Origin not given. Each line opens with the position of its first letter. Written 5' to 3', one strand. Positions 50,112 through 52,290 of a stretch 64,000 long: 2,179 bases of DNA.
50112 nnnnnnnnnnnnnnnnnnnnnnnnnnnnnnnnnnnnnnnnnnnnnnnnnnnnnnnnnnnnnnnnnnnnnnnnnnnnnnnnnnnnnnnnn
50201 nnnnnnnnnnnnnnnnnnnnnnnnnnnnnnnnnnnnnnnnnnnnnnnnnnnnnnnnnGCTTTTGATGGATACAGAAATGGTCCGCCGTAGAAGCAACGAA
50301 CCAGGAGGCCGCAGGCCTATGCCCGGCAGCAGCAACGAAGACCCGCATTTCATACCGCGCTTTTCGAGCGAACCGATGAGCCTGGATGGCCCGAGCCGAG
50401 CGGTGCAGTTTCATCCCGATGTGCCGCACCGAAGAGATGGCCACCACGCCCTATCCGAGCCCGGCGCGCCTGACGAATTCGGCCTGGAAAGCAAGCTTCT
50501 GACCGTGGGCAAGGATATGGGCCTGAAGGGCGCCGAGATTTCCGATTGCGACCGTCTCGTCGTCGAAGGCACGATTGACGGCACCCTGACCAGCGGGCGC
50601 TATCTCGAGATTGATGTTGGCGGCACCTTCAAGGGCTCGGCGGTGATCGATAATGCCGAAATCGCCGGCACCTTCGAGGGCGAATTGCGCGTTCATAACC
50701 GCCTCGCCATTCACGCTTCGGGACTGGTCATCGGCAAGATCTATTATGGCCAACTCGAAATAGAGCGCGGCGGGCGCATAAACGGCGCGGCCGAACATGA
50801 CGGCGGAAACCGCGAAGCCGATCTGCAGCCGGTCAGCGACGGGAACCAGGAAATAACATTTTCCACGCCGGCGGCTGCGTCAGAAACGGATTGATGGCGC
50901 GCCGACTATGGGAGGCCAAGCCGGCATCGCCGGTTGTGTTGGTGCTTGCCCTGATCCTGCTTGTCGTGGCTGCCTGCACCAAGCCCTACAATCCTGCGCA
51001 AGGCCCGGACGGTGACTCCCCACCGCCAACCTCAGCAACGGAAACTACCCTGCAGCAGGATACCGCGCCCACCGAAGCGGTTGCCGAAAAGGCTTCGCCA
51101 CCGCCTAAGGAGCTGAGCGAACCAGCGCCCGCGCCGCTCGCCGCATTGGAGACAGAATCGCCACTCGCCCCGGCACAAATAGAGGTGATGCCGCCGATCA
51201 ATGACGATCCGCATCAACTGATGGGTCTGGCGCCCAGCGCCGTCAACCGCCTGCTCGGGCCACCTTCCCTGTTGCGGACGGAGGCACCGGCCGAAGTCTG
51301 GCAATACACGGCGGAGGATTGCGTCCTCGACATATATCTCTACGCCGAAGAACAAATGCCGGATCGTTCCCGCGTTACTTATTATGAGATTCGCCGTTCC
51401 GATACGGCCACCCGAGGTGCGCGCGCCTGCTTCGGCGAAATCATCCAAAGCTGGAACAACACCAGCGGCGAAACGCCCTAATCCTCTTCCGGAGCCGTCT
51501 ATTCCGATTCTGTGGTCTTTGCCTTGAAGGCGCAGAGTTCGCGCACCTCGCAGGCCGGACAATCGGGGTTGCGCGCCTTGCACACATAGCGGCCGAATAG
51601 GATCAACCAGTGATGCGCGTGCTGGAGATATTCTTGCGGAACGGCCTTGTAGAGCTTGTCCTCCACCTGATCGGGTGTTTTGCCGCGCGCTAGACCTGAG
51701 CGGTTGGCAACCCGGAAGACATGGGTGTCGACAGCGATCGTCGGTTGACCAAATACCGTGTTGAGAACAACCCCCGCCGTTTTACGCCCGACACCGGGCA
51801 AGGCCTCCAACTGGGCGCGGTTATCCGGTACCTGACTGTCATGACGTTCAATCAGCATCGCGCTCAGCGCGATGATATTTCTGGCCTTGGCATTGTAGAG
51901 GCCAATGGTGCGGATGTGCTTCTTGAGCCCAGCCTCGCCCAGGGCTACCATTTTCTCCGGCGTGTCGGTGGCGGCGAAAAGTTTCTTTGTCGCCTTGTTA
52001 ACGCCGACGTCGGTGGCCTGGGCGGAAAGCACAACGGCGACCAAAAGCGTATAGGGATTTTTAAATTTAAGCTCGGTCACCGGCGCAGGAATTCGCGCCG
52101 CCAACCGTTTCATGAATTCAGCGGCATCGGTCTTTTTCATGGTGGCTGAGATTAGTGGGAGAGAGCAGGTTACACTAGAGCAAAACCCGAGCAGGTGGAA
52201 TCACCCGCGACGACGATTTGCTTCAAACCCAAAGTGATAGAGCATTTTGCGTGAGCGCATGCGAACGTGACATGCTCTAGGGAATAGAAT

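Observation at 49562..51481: Tightly coupled three-gene unit: EI24/CysZ-like inner-membrane protein, bactofilin and a Pro-rich lipoprotein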

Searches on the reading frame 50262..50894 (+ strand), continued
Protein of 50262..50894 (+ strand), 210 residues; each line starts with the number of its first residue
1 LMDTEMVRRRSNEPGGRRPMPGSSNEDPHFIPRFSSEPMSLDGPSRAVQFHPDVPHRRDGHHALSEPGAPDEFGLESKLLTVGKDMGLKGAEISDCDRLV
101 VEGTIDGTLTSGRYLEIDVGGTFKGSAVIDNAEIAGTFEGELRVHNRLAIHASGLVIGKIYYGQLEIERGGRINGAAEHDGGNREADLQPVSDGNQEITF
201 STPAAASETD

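Call 71: search_solved_structures(query=A4, max_evalue=1, show_alignments=2)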
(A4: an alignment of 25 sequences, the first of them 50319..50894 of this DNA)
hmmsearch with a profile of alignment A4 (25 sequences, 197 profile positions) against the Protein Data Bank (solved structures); distinct sequences matched with E-value up to 1: 5.
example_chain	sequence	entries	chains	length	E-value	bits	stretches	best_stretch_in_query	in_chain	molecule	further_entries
2n3d_A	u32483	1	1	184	5.2e-05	26.2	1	72-170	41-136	Bactofilin A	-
3etl_A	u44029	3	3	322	0.55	13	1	92-142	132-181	DNA repair and recombination protein radA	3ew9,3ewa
8vom_A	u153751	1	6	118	0.82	12.5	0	151-176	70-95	Spike protein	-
3qr7_A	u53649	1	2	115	0.84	12.4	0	151-175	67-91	Baseplate assembly protein V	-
3aqj_A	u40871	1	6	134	0.99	12.2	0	151-175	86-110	Baseplate assembly protein V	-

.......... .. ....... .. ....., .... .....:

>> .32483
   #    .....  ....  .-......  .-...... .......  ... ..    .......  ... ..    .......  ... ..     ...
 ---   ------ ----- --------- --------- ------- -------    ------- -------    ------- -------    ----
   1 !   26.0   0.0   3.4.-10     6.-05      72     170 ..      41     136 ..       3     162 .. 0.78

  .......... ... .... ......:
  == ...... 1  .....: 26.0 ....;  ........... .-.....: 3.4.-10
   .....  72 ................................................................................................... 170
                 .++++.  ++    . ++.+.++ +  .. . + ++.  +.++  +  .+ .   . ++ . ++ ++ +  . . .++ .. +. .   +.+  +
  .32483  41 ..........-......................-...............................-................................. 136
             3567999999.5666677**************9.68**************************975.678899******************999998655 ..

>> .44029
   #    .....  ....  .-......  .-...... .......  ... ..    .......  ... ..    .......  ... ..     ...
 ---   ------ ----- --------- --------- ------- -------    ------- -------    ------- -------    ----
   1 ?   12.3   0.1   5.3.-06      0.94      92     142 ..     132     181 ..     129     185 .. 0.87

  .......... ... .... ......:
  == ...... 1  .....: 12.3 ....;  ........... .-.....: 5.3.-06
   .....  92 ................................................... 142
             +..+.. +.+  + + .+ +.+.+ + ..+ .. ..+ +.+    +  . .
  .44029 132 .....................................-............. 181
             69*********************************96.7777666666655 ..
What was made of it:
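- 50502..50789 (+): Bactofilin beta-helical polymerisation domain. The profile matches C. crescentus BacA 2n3d at E=5e-5 (call 71).
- On Bactofilin (PF04519): A hydrophobic residue (Ile in ...RGGRING...) aligns with the polymerisation-critical F130 of C. crescentus BacA (call 71).
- Closest known: Bactofilin-M23 peptidase module. Different: The bactofilin is only distantly related to BacA (profile E=5e-5 against 2n3d, call 71).
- Tried and rejected: The profile search did find BacA (call 71).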

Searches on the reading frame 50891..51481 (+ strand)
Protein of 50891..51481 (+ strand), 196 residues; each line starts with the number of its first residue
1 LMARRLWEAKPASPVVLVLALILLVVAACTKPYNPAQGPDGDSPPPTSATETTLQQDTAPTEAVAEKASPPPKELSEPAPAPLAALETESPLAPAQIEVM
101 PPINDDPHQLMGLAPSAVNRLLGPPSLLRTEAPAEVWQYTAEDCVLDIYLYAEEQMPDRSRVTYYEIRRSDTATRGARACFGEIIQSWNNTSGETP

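Call 3: search_protein_families(library=pfam, proteins=[window:50891-51481:+], max_evalue=0.01)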
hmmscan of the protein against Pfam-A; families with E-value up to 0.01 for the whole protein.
window:50891-51481:+ (196 aa): 0 families

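Call 4: search_protein_families(library=ncbifam, proteins=[window:50891-51481:+], max_evalue=0.01)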
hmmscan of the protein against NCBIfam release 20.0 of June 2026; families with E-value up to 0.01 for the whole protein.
window:50891-51481:+ (196 aa): 0 families

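Call 11: find_homologous_proteins(query=window:50891-51481:+)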
Query window:50891-51481:+ (196 aa): 42 proteins with E <= 0.001 among 746 candidates.
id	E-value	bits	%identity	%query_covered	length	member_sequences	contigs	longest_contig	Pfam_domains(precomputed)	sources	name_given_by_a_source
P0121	2.3e-121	421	99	99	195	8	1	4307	-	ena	-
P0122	9.4e-67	243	62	99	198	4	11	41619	-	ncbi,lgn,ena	-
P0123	2.2e-64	235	62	100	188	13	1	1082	-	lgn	-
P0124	2.5e-63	232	61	100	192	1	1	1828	-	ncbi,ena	-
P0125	3.1e-53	199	86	54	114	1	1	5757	-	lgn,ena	-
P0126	1.3e-51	193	57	96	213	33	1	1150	-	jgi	jgi:hypothetical protein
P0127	3.8e-51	192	57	93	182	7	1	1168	-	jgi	jgi:hypothetical protein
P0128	9.5e-51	191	57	95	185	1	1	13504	-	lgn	-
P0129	1.2e-48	184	54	99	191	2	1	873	-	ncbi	-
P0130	3.6e-47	179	56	96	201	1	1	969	-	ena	-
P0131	7.8e-47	178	57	77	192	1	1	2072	-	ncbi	-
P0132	1.1e-46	177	54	99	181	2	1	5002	-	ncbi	-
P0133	1.0e-45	174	68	56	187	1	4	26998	-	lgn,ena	-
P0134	3.6e-45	172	76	44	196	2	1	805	-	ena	-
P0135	1.6e-44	170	51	99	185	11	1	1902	-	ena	-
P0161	3.9e-19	87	41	46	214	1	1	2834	-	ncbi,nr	ncbi:MAG: hypothetical protein D6826_02045 [Alphaproteobacteria bacterium]|nr:MAG: hypothetical prot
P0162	4.1e-16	78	48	44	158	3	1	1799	-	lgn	-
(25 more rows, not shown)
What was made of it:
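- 50894..51481 (+): Lipoprotein, 195 aa; its start overlaps the bactofilin stop by 1 nt (TGATG). Homologue P0121 is 195 aa, 99% identical, with 99% coverage (call 11).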

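Call 32: predict_structure(alignment_id=A3)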
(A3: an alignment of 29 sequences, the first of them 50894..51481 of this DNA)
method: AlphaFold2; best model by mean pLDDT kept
length: 195 residues; sequences in the alignment: 29
mean_pLDDT: 74.5   pTM: 0.49
mean pLDDT of the five models: 74.5, 66.4, 65.2, 63.7, 63.6
residues with pLDDT >= 90: 70; 70-90: 44; 50-70: 45; < 50: 36
segments of 3 or more residues with pLDDT < 50: 37-41, 46-59, 61-65, 85-87
pLDDT, mean of each block of 10 residues (from residue 1): 59 81 81 52 48 46 47 57 52 62 87 95 96 95 96 87 94 89 93 72
secondary structure, 60 per line:
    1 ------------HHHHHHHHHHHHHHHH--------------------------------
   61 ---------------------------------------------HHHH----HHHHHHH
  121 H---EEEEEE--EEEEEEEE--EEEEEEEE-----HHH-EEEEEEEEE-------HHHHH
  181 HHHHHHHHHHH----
elements in order: H13-28 H106-109 H114-121 E125-130 E133-140 E143-150 E160-168 H176-191
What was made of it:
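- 51194..51463 (+): Conserved C-terminal globular domain (alpha-alpha-beta4-alpha) with two invariant Cys (C143, C179); BamE/OsmE/BLIP-like fold. The AF2 domain has pLDDT mostly above 90 (call 32).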

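Call 40: search_solved_structures(query=A3, max_evalue=10, show_alignments=2)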
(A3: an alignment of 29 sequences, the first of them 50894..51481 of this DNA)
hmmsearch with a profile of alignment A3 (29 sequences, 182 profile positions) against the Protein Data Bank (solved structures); distinct sequences matched with E-value up to 10: 1.
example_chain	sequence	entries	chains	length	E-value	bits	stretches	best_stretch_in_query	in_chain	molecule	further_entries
8ucq_B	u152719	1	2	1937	1.6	12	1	55-101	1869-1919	SEC7 domain-containing protein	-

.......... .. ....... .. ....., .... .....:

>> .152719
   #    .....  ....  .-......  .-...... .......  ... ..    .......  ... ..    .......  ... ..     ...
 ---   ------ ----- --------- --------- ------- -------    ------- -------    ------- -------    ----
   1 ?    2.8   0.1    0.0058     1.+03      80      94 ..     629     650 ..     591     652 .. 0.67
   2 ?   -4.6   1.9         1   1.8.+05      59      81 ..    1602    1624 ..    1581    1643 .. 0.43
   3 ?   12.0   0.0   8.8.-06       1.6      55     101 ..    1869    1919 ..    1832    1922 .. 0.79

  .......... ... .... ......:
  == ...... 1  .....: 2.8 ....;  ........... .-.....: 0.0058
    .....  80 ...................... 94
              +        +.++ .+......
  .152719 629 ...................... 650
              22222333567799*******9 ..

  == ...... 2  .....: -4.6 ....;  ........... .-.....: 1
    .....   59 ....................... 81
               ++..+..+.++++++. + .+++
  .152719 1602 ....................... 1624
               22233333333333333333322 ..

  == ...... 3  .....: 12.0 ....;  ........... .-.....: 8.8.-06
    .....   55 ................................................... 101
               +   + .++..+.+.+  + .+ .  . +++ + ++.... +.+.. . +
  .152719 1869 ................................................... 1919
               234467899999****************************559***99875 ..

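Call 55: search_protein_families(library=pfam, alignment_id=A3, max_evalue=5)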
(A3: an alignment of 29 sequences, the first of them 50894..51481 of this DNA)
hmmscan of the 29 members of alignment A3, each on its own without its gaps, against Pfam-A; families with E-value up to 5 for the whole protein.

A. member 1, window:50894-51481:+ (195 aa): 1 family
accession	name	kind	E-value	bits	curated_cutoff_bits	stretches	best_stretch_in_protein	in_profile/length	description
PF19801.4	DUF6284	-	0.32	11.5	27.4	1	71-99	14-42/86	Family of unknown function (DUF6284)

B. families by the number of members that match (of 29 scanned): 6 families
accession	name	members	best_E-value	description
PF15621.11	PROL5-SMR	3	0.0029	Proline-rich submaxillary gland androgen-regulated family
PF12079.13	DUF3558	3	0.47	Protein of unknown function (DUF3558)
PF13627.12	LptM_cons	3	2.2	LPS-assembly lipoprotein LptM, conserved region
PF24381.1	DUF7537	2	0.039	Family of unknown function (DUF7537)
PF20094.4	GWxTD_dom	1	0.12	GWxTD domain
PF19801.4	DUF6284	1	0.32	Family of unknown function (DUF6284)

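Call 60: search_protein_families(library=pfam, alignment_id=A5, max_evalue=0.1)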
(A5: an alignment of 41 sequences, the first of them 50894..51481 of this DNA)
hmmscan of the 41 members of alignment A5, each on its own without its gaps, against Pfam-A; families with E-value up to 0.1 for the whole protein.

A. member 1, window:50894-51481:+ (195 aa): 0 families

B. families by the number of members that match (of 41 scanned): 7 families
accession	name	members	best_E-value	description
PF03406.18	Phage_fiber_2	1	0.01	Phage tail fibre repeat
PF03535.18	Paxillin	1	0.012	Paxillin family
PF12079.13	DUF3558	1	0.024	Protein of unknown function (DUF3558)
PF09276.15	Pertus-S5-tox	1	0.057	Pertussis toxin S5 subunit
PF04355.18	BamE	1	0.065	Outer membrane protein assembly factor BamE domain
PF20094.4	GWxTD_dom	1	0.092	GWxTD domain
PF17531.7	O_Spanin_T7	1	0.093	Spanin, outer lipoprotein subunit T7-like virus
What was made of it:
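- On BamE / SmpA_OmlA lipoproteins (PF04355): One of 41 family members hits at E=0.065 (calls 55, 60).
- Closest known: BamE / OsmE / BLIP-like small lipoproteins. Different: No PF04355 match: one weak hit at E=0.065 among 41 family members (calls 55, 60).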

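Call 61: search_solved_structures(query=A5, max_evalue=10, show_alignments=1)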
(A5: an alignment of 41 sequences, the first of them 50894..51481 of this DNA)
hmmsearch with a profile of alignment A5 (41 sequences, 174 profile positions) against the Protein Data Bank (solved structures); distinct sequences matched with E-value up to 10: 8.
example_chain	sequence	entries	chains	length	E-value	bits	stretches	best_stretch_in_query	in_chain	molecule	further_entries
5cyb_A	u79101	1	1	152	0.34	14.2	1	11-76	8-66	Lipoprotein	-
6tad_A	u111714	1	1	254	0.89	12.8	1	10-56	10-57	SLT domain-containing protein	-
6taf_A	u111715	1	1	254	0.9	12.8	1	10-56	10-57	SLT domain-containing protein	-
6ta9_A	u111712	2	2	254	0.9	12.8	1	10-56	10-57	SLT domain-containing protein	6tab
7suk_LR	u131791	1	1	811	0.96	12.7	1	109-128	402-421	U3 small nucleolar RNA-associated protein 13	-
5wyj_BC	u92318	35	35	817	0.97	12.7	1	109-128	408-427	U3 small nucleolar RNA-associated protein 13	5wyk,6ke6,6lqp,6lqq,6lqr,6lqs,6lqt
6e5f_A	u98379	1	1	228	8.1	9.7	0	11-62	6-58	Lipid binding protein LpqN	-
6e5d_A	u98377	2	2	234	9.4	9.5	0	11-62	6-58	Lipid binding protein LpqN | Probable conserved lipoprotein LpqN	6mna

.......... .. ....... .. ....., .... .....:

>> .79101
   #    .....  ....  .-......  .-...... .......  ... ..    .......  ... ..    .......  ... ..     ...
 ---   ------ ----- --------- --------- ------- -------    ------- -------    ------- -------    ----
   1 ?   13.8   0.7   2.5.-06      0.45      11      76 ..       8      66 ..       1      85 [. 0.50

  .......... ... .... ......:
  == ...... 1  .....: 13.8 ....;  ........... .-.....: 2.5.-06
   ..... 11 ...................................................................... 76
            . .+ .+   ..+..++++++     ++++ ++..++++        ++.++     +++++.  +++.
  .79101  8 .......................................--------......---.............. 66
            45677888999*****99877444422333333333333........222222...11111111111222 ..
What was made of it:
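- Tried and rejected: Sequence searches of the lipoprotein against Pfam, NCBIfam and PDB sequences found no family (calls 3, 4, 40, 55, 60, 61).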

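Call 73: find_encoding_contigs(protein=P0161, flank=3000, max_places=2)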
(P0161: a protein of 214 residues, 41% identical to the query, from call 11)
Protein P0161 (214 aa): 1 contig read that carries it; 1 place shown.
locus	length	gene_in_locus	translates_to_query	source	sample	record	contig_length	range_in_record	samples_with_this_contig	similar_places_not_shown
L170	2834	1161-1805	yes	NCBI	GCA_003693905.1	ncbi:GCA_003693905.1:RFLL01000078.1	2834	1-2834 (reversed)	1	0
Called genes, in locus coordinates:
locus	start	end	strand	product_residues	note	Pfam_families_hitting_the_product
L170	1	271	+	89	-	PF07264:EI24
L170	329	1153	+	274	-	-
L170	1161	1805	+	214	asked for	-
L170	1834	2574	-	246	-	PF00730:HhH-GPD, PF00633:HHH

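Call 74: find_encoding_contigs(protein=P0162, flank=3000, max_places=2)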
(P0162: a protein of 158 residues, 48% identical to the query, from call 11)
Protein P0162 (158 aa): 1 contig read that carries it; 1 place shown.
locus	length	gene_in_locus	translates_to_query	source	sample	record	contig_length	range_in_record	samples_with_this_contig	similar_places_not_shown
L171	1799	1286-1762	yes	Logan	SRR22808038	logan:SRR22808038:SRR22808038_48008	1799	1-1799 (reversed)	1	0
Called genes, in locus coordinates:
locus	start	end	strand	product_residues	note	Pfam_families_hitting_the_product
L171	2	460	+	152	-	?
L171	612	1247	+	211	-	PF04519:Bactofilin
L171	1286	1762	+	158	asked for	-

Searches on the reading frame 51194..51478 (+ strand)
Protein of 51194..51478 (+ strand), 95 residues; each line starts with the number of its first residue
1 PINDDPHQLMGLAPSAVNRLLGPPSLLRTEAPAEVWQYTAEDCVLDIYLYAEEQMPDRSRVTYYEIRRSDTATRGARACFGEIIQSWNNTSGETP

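Call 58: search_protein_representatives(protein=window:51194-51478:+)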
Query: 95 residues. Proteins with E-value up to 0.001 (for the whole library): 2006; up to 1e-10: 212; up to 1e-30: 2. The best 150 are listed.
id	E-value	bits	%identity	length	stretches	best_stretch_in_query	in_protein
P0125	1.2e-52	192.4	92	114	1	1-95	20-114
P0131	1.7e-38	147.0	77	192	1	2-88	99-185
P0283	2.0e-28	114.7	60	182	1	2-95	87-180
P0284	1.3e-22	96.1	51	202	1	1-88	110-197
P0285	7.8e-20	87.2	47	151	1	2-93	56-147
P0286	7.5e-19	84.0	49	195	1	1-85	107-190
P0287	7.6e-18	80.8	52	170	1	1-84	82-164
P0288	9.5e-18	80.5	45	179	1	5-92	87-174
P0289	1.3e-16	76.9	47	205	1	1-86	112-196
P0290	1.7e-16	76.5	49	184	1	1-84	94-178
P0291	1.8e-16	76.4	46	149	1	2-85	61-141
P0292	3.6e-16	75.4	49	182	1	2-91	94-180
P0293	4.3e-16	75.2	48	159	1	1-85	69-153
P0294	5.5e-16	74.9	49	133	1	2-86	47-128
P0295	6.4e-16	74.7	50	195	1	2-84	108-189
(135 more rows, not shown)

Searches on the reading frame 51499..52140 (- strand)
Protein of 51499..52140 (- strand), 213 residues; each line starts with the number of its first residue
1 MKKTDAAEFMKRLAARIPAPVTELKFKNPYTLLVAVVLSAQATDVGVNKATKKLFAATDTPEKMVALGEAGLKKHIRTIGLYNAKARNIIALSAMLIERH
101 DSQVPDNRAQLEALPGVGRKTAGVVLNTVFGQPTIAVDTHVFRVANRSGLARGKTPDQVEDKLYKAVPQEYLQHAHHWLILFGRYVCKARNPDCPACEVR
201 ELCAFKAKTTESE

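Call 3: search_protein_families(library=pfam, proteins=[window:51499-52140:-], max_evalue=0.01)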
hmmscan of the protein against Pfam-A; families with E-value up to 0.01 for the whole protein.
window:51499-52140:- (213 aa): 3 families
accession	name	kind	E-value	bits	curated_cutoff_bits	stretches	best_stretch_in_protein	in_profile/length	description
PF00730.31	HhH-GPD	-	1.1e-24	87.3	26.2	1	34-168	1-107/108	HhH-GPD superfamily base excision DNA repair protein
PF00633.29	HHH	-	1.7e-08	34.4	24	1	99-127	1-29/30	Helix-hairpin-helix motif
PF10576.14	EndIII_4Fe-2S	-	0.0045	17.7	20.5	1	187-203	1-17/17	Iron-sulfur binding domain of endonuclease III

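Call 4: search_protein_families(library=ncbifam, proteins=[window:51499-52140:-], max_evalue=0.01)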
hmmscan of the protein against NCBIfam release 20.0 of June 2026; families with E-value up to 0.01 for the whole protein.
window:51499-52140:- (213 aa): 8 families
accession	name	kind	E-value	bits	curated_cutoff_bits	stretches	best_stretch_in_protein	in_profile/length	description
NF007978.0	PRK10702.1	equivalog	4.2e-83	278.1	405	1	1-209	1-209/211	endonuclease III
TIGR01083.1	nth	equivalog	3e-79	265.2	211.7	1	5-194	3-192/192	endonuclease III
TIGR01084.1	mutY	equivalog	3.2e-20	72.8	286.5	1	24-211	23-214/277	A/G-specific adenine glycosylase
NF053634.1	MonDNAglycDR2438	equivalog_domain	5.2e-16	58.9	400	1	102-206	101-207/219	monofunctional DNA glycosylase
NF008132.0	PRK10880.1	equivalog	9.3e-16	57.8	427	1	27-209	29-215/351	A/G-specific adenine glycosylase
NF010488.0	PRK13910.1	equivalog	7.5e-09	35.4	471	1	76-208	41-172/290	adenine-specific DNA glycosylase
TIGR00588.1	ogg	subfamily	0.00027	20.2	397.85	1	89-154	190-266/310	8-oxoguanine DNA-glycosylase (ogg)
NF010494.0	PRK13913.1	equivalog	0.00088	19.2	192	1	62-149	72-163/220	3-methyladenine DNA glycosylase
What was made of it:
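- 51499..52140 (-): Convergent endonuclease III (nth) gene; conserved downstream edge of the syntenic frame. TIGR01083 scores 265 bits, above its cut-off (call 4).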
